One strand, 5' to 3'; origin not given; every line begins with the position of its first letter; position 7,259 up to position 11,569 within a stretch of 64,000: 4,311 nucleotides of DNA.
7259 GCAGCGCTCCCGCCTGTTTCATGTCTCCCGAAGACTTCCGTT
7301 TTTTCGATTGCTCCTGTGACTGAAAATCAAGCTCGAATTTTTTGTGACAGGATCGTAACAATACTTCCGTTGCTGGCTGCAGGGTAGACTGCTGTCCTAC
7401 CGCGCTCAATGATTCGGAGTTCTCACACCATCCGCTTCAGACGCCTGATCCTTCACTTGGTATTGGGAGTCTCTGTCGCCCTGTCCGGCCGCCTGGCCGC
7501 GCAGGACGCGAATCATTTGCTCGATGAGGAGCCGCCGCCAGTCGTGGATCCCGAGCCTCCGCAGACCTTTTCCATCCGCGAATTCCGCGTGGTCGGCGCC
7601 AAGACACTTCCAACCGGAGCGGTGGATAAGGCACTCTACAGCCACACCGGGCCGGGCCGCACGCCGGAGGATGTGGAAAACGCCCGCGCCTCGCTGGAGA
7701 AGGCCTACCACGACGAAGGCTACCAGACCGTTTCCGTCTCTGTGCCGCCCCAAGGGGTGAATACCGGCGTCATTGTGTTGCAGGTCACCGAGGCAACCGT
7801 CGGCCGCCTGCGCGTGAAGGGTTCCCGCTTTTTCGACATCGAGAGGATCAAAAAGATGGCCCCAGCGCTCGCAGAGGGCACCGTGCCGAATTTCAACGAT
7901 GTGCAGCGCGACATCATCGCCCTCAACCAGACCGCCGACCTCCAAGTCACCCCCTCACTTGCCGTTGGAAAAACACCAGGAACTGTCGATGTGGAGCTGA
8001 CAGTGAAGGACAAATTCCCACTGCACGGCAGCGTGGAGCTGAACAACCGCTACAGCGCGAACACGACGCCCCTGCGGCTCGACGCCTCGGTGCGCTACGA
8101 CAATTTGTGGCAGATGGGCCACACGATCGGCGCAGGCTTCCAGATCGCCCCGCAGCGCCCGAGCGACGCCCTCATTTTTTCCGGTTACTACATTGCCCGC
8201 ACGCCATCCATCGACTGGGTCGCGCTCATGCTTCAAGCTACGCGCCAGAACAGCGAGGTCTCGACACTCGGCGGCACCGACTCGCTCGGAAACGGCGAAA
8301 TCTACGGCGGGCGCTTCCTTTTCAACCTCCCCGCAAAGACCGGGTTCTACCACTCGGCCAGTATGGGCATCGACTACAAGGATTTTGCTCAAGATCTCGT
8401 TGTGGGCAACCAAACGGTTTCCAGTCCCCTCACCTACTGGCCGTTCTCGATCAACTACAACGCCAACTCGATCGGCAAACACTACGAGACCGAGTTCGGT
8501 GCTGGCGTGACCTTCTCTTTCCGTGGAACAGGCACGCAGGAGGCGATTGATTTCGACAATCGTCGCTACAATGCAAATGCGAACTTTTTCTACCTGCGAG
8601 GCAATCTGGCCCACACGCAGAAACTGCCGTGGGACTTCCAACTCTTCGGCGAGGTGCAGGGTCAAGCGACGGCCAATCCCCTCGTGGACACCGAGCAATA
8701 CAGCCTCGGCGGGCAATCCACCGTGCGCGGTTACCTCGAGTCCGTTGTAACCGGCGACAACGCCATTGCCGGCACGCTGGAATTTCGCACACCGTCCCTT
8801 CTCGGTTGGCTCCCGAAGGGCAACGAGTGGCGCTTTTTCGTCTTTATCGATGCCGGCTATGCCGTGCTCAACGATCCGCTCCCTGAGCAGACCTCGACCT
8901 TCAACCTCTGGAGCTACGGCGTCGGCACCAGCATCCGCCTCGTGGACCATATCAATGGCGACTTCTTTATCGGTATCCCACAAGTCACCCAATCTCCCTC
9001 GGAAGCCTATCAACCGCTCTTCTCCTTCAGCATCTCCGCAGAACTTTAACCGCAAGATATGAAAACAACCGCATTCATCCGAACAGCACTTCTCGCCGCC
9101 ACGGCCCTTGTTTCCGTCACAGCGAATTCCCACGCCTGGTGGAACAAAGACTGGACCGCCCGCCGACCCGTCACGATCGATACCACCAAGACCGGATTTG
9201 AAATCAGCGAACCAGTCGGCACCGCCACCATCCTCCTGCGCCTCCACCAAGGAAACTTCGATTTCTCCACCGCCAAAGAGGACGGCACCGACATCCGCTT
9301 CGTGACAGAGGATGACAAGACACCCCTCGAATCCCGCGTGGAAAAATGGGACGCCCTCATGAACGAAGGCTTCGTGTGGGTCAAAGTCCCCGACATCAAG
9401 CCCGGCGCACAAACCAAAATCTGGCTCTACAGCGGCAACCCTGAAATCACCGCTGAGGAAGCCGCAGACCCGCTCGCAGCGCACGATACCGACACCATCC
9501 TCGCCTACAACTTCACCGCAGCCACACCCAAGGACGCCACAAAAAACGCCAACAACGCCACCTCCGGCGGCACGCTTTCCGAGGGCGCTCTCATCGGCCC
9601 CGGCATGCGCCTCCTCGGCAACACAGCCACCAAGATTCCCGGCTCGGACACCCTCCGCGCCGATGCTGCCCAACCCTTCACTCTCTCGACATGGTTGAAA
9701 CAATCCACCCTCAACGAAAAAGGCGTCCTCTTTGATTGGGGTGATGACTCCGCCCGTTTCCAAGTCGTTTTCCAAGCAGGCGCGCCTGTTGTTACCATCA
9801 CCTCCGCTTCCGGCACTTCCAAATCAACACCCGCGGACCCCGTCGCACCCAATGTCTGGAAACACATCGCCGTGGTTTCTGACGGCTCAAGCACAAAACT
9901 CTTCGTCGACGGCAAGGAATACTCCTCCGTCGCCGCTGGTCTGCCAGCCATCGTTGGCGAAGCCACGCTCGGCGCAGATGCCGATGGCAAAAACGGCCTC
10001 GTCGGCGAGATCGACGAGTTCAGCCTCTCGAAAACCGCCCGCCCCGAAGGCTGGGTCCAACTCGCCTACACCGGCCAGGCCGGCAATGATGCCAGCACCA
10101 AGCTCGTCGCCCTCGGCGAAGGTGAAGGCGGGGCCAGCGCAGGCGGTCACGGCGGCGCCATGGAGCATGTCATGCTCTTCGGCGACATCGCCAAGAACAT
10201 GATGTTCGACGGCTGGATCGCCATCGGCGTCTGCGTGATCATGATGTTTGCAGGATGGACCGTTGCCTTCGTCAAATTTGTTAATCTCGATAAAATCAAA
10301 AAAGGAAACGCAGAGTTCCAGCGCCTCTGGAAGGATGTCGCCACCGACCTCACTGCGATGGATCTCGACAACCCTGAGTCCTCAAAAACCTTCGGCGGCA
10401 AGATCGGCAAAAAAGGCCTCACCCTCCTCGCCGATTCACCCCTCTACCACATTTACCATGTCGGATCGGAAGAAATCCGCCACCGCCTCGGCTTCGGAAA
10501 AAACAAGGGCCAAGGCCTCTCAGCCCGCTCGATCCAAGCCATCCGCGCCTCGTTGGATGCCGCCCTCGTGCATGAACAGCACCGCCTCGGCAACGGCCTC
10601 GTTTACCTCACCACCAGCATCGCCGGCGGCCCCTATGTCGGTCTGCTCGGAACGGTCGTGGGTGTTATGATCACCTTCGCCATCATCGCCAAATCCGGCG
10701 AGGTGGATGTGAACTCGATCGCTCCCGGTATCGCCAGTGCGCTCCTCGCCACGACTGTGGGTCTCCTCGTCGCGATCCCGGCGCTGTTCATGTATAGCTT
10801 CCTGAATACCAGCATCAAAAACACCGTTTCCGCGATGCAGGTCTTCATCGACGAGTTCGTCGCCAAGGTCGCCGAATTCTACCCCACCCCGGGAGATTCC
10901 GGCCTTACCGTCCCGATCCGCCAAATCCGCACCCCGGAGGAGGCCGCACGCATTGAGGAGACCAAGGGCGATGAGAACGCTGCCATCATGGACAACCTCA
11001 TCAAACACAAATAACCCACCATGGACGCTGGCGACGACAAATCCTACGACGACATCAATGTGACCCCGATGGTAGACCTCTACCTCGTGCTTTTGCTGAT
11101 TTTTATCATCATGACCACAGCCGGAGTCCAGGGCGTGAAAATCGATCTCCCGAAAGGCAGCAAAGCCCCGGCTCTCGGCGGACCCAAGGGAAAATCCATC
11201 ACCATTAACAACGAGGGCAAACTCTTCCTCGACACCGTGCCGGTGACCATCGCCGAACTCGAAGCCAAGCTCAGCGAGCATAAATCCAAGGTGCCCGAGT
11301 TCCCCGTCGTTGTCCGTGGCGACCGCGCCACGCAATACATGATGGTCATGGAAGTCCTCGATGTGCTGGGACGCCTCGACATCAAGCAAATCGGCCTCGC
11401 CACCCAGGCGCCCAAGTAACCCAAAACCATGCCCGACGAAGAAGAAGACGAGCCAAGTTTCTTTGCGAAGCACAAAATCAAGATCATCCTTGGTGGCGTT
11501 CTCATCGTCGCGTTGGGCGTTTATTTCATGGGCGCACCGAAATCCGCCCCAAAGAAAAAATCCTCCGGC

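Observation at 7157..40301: Six intergenic copies of a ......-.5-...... direct repeat (11-bp phasing), Pho-box-like and concentrated around the TPS/Ton locus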

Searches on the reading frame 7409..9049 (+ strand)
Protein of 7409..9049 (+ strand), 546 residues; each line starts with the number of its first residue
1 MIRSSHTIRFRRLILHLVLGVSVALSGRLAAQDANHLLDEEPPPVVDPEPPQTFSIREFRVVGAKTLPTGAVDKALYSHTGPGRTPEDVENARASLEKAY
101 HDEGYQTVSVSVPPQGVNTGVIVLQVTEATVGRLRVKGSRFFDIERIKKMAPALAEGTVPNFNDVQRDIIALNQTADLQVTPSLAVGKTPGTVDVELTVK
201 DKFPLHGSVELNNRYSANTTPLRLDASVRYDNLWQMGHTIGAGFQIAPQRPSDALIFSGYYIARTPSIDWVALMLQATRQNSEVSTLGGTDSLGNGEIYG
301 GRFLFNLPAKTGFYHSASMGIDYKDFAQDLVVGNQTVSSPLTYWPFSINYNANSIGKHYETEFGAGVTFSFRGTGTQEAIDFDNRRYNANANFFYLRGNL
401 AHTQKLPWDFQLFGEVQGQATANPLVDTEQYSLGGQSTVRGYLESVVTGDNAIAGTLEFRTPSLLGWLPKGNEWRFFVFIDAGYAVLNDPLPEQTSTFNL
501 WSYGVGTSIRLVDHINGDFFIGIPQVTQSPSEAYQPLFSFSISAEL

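Call 6: search_protein_families(library=pfam, proteins=[window:7409-9049:+])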
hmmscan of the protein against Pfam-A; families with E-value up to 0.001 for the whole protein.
window:7409-9049:+ (546 aa): 3 families
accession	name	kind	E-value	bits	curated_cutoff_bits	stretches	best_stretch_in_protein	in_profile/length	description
PF03865.19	ShlB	-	8.1e-17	62.1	22.7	1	372-507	181-309/311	Haemolysin secretion/activation protein ShlB/FhaC/HecB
PF08479.16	POTRA_2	-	5.5e-12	45.8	24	1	54-128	1-75/76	POTRA domain, ShlB-type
PF07244.20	POTRA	-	1.1e-05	26.4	21.3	0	56-128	3-78/79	Surface antigen variable number repeat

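Call 10: find_encoding_contigs(protein=window:7409-9049:+, flank=10000, max_places=6)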
Protein window:7409-9049:+ (546 aa): 2 contigs read that carry it; 2 places shown.
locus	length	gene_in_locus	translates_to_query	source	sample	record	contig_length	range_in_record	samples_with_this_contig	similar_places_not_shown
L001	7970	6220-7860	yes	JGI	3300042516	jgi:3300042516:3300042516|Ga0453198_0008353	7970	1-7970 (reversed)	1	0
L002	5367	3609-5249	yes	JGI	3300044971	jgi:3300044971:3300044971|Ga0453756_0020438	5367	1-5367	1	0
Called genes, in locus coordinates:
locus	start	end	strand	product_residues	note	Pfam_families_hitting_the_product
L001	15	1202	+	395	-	PF00587:tRNA-synt_2b, PF03129:HGTP_anticodon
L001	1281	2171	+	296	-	PF12974:Phosphonate-bd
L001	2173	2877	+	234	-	PF00005:ABC_tran, PF13304:AAA_21 (faint)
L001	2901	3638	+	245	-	PF00528:BPD_transp_1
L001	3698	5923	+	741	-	PF03971:IDH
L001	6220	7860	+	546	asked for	PF07244:POTRA (faint), PF08479:POTRA_2, PF03865:ShlB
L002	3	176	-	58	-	?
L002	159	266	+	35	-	-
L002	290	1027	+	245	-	PF00528:BPD_transp_1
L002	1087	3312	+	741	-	PF03971:IDH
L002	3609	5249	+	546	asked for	PF07244:POTRA (faint), PF08479:POTRA_2, PF03865:ShlB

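Call 11: find_related_loci(query=window:7409-9049:+, collection=genome_contigs, flank=10000)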
Query window:7409-9049:+ (546 aa) in genome_contigs; peptide patterns used: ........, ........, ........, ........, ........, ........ (x = any residue, [..] = any of these).
107 stretches matched a pattern; 33 encode a relative of the query (tblastn E <= 1e-3); 32 distinct loci.
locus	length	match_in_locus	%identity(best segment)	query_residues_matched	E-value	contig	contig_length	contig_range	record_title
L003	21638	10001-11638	99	1-546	0e+0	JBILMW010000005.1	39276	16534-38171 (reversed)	MAG: Terrimicrobiaceae bacterium isolate ME2017-09-07_3300037541_group7_bin18 Rohwer_bin2603_scaffold_475_c1, whole geno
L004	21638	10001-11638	99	1-546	0e+0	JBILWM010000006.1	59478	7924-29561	MAG: Terrimicrobiaceae bacterium isolate ME2018-09-22_3300044646_group8_bin290 Rohwer_bin2610_scaffold_239_c1, whole gen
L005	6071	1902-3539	98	1-546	0e+0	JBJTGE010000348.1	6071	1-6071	MAG: Spartobacteria bacterium isolate samp_4319_metabat2_159 samp_4319_1667802, whole genome shotgun sequence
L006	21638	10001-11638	98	1-546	0e+0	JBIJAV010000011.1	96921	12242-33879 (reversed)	MAG: Terrimicrobiaceae bacterium isolate ME2006-08-01D12_3300042387_group2_bin74 Rohwer_bin2586_scaffold_39_c1, whole ge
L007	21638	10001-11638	97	1-546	0e+0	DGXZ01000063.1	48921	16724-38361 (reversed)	MAG TPA_asm: Spartobacteria bacterium UBA5019 UBA5019_contig_3643, whole genome shotgun sequence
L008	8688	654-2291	100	1-546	0e+0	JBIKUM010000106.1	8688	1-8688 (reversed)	MAG: Terrimicrobiaceae bacterium isolate ME2015-08-11_3300044626_group6_bin71 Rohwer_bin2596_scaffold_9716_c1, whole gen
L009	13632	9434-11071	95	1-546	0e+0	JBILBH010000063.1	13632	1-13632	MAG: Terrimicrobiaceae bacterium isolate ME2016-05-26_3300042342_group7_bin90 Rohwer_bin2598_scaffold_1283_c1, whole gen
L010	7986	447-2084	96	1-546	0e+0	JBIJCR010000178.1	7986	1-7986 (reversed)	MAG: Terrimicrobiaceae bacterium isolate ME2006-08-18D6_3300036398_group2_bin181 Rohwer_bin2587_scaffold_2236_c2, whole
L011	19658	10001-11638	90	1-546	0e+0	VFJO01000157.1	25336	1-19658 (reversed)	MAG: Verrucomicrobia bacterium isolate Bin_73_16 c_000003534304, whole genome shotgun sequence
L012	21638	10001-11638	87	1-546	0e+0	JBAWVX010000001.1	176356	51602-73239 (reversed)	MAG: bacterium isolate ELA022 MAG022_1, whole genome shotgun sequence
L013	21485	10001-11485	83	52-546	0e+0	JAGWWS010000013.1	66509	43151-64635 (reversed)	MAG: Verrucomicrobia bacterium isolate REEB449 contig-150_612, whole genome shotgun sequence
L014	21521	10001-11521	80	40-546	0e+0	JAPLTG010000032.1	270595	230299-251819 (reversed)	MAG: Verrucomicrobia bacterium isolate LacPavin_0818_WC45_MAG_58_13 LacPavin_0818_WC45_scaffold_889775, whole genome sho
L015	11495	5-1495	81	50-546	0e+0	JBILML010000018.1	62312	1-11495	MAG: Terrimicrobiaceae bacterium isolate ME2017-08-18_3300034012_group7_bin88 Rohwer_bin2602_scaffold_131_c1, whole geno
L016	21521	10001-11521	79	40-546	0e+0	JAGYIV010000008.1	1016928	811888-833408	MAG: Terrimicrobiaceae bacterium isolate M30B24 contig_3090, whole genome shotgun sequence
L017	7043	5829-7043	88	1-405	0e+0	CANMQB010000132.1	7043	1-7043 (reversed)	MAG: Spartobacteria bacterium isolate ZE-3nov15-113 genome assembly, contig: ZE-3nov15-C16640, whole genome shotgun sequ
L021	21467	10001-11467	47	56-542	6e-146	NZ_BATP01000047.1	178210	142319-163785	Haloferula sp. BvORR071, whole genome shotgun sequence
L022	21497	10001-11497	46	48-546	3e-144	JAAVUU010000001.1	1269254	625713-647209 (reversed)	Rhizobiales bacterium dw_265 1, whole genome shotgun sequence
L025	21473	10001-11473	41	54-546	8e-109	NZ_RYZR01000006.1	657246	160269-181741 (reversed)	Dyella dinghuensis strain DHOA06 scaffold6, whole genome shotgun sequence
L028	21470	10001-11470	38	56-544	5e-96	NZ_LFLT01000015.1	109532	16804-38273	Herbaspirillum chlorophenolicum strain CPW301 contig15, whole genome shotgun sequence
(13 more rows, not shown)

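Call 33: search_protein_families(library=pfam, proteins=[L025:4912-6912:+, L025:7052-7807:+, L025:8301-9377:+, L028:17073-18017:+, L028:18070-18585:+, L028:19474-19995:+, L028:20052-21089:+, L021:7323-8264:+, L021:8277-9587:-, L022:8452-9450:+])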
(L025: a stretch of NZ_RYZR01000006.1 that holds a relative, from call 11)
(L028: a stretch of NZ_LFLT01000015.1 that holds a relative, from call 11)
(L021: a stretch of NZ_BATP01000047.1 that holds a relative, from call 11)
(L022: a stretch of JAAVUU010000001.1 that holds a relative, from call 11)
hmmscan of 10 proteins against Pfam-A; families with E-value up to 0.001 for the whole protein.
L025:4912-6912:+ (666 aa): 1 family
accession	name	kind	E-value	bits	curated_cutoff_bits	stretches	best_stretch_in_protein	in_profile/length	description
PF01594.21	AI-2E_transport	-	1.3e-43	149.8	34.3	1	58-396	4-322/327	AI-2E family transporter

L025:7052-7807:+ (251 aa): 1 family
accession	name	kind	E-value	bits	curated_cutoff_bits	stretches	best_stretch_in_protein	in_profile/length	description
PF07660.19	STN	-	1.5e-05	25.2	28.4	1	77-124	3-50/52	Secretin and TonB N terminus short domain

L025:8301-9377:+ (358 aa): 2 families
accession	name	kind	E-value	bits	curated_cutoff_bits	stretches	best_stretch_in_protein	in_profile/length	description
PF04773.18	FecR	-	2.1e-11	44.5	24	1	153-245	2-95/97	FecR protein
PF16220.10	DUF4880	-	8.2e-11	42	25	1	40-80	2-42/43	Domain of unknown function (DUF4880)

L028:17073-18017:+ (314 aa): 3 families
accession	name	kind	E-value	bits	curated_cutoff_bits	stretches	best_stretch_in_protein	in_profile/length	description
PF00639.27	Rotamase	-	6e-21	75.7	21.7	1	169-257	6-97/97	PPIC-type PPIASE domain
PF13145.12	Rotamase_2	-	6.8e-21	75.8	27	1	138-271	1-121/121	PPIC-type PPIASE domain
PF13616.12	Rotamase_3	-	1.8e-18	67.6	22.5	1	157-258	13-115/116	PPIC-type PPIASE domain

L028:18070-18585:+ (171 aa): 1 family
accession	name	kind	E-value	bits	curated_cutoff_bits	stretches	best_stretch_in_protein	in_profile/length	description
PF10722.14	YbjN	-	8.5e-09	36.2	22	1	22-146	1-124/126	Putative bacterial sensory transduction regulator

L028:19474-19995:+ (173 aa): 5 families
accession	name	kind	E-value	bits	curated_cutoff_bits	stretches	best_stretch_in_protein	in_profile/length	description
PF08281.18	Sigma70_r4_2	-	5.4e-12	45.6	25.7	1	116-164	2-50/54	Sigma-70, region 4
PF04542.20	Sigma70_r2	-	2.7e-06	27.5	24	1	24-84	8-70/71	Sigma-70 region 2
PF04545.22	Sigma70_r4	-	7.1e-06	25.9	24.1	1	122-164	2-44/50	Sigma-70, region 4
PF13936.12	HTH_38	-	0.00011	22.2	27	0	131-163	12-43/44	Helix-turn-helix domain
PF13384.12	HTH_23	-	0.00017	21.8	24.6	1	128-163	4-40/50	Homeodomain-like domain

L028:20052-21089:+ (345 aa): 2 families
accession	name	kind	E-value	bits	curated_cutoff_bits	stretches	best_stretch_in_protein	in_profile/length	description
PF04773.18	FecR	-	5.1e-11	43.3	24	1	145-233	2-96/97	FecR protein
PF16220.10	DUF4880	-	1.4e-05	25.2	25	1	27-67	2-42/43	Domain of unknown function (DUF4880)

L021:7323-8264:+ (313 aa): 1 family
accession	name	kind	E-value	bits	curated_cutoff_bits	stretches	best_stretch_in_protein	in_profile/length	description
PF03690.18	MYG1_exonuc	-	9.6e-14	52.1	22.1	1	33-111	2-88/318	Uncharacterised protein family (UPF0160)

L021:8277-9587:- (436 aa): 0 families

L022:8452-9450:+ (332 aa): 2 families
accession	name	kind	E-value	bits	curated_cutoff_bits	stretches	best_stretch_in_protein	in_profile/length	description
PF04773.18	FecR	-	5.6e-13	49.6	24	1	129-221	2-97/97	FecR protein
PF16220.10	DUF4880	-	4.9e-09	36.4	25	1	16-58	1-43/43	Domain of unknown function (DUF4880)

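Call 40: search_protein_families(library=ncbifam, proteins=[window:7409-9049:+], max_evalue=0.01)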
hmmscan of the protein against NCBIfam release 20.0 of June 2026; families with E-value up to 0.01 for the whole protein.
window:7409-9049:+ (546 aa): 3 families
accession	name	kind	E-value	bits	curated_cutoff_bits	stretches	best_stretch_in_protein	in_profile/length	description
TIGR03303.1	OM_YaeT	equivalog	2.4e-11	42.8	297.15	1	53-510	240-706/741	outer membrane protein assembly factor BamA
NF047779.1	Omp85_fam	subfamily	9.2e-05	22.1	200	1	428-511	314-394/423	Omp85 family outer membrane protein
NF058613.1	OMPAssmBamADein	equivalog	0.0032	15.4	1050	0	53-177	183-302/857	outer membrane protein assembly factor BamA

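Call 84: search_protein_families(library=pfam, proteins=[L028:18704-19492:+, L022:7430-7939:+, L022:6520-7239:+, L025:7052-7807:+], max_evalue=0.01)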
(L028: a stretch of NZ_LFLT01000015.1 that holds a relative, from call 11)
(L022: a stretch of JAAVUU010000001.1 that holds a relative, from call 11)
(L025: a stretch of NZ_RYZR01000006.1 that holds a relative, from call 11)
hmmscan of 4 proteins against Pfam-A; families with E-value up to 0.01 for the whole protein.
L028:18704-19492:+ (262 aa): 2 families
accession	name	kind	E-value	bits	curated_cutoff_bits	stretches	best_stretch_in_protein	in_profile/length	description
PF07660.19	STN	-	3.5e-08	33.5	28.4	1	102-148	4-50/52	Secretin and TonB N terminus short domain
PF13103.11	TonB_2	-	0.0038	17.8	22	1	172-231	8-64/85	TonB C terminal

L022:7430-7939:+ (169 aa): 4 families
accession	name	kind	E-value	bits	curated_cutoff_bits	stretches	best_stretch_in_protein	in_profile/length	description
PF08281.18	Sigma70_r4_2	-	2.1e-09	37.3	25.7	1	109-161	2-54/54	Sigma-70, region 4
PF04542.20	Sigma70_r2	-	1.4e-06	28.4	24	1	17-77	6-69/71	Sigma-70 region 2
PF04545.22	Sigma70_r4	-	3.8e-06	26.8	24.1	1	114-160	1-47/50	Sigma-70, region 4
PF07638.17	Sigma70_ECF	-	9.6e-05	22.8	21.1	1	13-164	23-182/185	ECF sigma factor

L022:6520-7239:+ (239 aa): 2 families
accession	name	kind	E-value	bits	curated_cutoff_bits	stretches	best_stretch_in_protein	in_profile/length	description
PF03544.19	TonB_C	-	1.7e-13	51.2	24.6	1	163-237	4-78/79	Gram-negative bacterial TonB protein C-terminal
PF13103.11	TonB_2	-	1.8e-07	31.6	22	1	149-229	3-82/85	TonB C terminal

L025:7052-7807:+ (251 aa): 2 families
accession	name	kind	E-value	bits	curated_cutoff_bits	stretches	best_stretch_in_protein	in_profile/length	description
PF07660.19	STN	-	1.5e-05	25.2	28.4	1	77-124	3-50/52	Secretin and TonB N terminus short domain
PF13103.11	TonB_2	-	0.0032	18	22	1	153-228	2-81/85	TonB C terminal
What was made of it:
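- On Pdt/PUMA3-type two-partner secretion cluster (P. aeruginosa PA0690-PA0701): Present next to the proteobacterial homologues in L022, L025 and L028 (calls 33, 84).
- Proteobacterial homologues of the cluster are flanked by ECF sigma factor and FecR genes (calls 33, 84).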

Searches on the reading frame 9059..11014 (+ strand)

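Call 6: search_protein_families(library=pfam, proteins=[window:9059-11014:+])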
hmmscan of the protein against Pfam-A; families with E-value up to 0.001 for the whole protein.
window:9059-11014:+ (651 aa): 4 families
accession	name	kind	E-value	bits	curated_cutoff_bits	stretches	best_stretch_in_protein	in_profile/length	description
PF01618.21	MotA_ExbB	-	3.7e-27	95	22.9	1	490-594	22-126/127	MotA/TolQ/ExbB proton channel family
PF13385.13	Laminin_G_3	-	2.1e-18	67.4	27.6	1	202-333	15-150/151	Concanavalin A-like lectin/glucanases superfamily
PF10102.14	DUF2341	-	2.4e-14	54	23.4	1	75-135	1-60/84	Domain of unknown function (DUF2341)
PF02210.31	Laminin_G_2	-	0.00012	23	22.9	1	217-294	3-82/126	Laminin G domain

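Call 40: search_protein_families(library=ncbifam, proteins=[window:9059-11014:+], max_evalue=0.01)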
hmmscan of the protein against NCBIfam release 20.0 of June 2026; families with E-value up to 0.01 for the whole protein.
window:9059-11014:+ (651 aa): 7 families
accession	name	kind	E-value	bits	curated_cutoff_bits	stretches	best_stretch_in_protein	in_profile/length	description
TIGR02796.1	tolQ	equivalog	1.1e-30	107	221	1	394-603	22-213/216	protein TolQ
TIGR02797.1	exbB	equivalog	1.8e-20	73.6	206.2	1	460-589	70-194/211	tonB-system energizer ExbB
NF008066.0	PRK10801.1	equivalog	5.1e-17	62.1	403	1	499-603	112-216/230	Tol-Pal system protein TolQ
TIGR02805.1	exbB2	equivalog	5.3e-17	62.3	135.35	1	511-587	52-128/138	TonB-system energizer ExbB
NF007722.0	PRK10414.1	equivalog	8.2e-17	61.5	402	1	495-587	113-203/244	tol-pal system-associated acyl-CoA thioesterase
NF006527.0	PRK08990.1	equivalog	0.00069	19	341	1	499-572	127-193/254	flagellar motor protein PomA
NF006284.1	PRK08456.1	equivalog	0.0079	15.4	380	0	491-573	120-197/252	flagellar motor stator protein MotA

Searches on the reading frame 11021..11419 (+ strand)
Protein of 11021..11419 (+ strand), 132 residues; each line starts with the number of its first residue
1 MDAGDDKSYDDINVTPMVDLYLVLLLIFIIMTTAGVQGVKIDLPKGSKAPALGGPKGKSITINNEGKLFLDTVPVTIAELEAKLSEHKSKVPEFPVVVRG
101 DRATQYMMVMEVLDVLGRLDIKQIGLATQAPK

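Call 6: search_protein_families(library=pfam, proteins=[window:11021-11419:+])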
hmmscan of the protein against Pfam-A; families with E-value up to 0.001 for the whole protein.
window:11021-11419:+ (132 aa): 1 family
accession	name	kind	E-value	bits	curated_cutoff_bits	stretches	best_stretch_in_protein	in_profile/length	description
PF02472.21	ExbD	-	2.1e-25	89.7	25.4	1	7-129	3-126/128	Biopolymer transport protein ExbD/TolR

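Call 40: search_protein_families(library=ncbifam, proteins=[window:11021-11419:+], max_evalue=0.01)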
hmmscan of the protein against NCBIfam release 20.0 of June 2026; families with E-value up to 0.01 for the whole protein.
window:11021-11419:+ (132 aa): 5 families
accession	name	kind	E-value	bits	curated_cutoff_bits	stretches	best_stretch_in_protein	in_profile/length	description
TIGR02801.1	tolR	equivalog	2.6e-25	89.5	127.3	1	10-129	3-129/129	protein TolR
NF008429.0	PRK11267.1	equivalog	2.1e-17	63.5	216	1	4-127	10-133/141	TonB system transport protein ExbD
TIGR02804.1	ExbD_2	equivalog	3.9e-16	59.5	123.45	1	10-126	2-117/121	TonB system transport protein ExbD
TIGR02803.1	ExbD_1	equivalog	7.6e-15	55.1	152.95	1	11-126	3-118/122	TonB system transport protein ExbD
NF008248.0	PRK11024.1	equivalog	3.2e-09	37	162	1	10-130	14-141/142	colicin uptake protein TolR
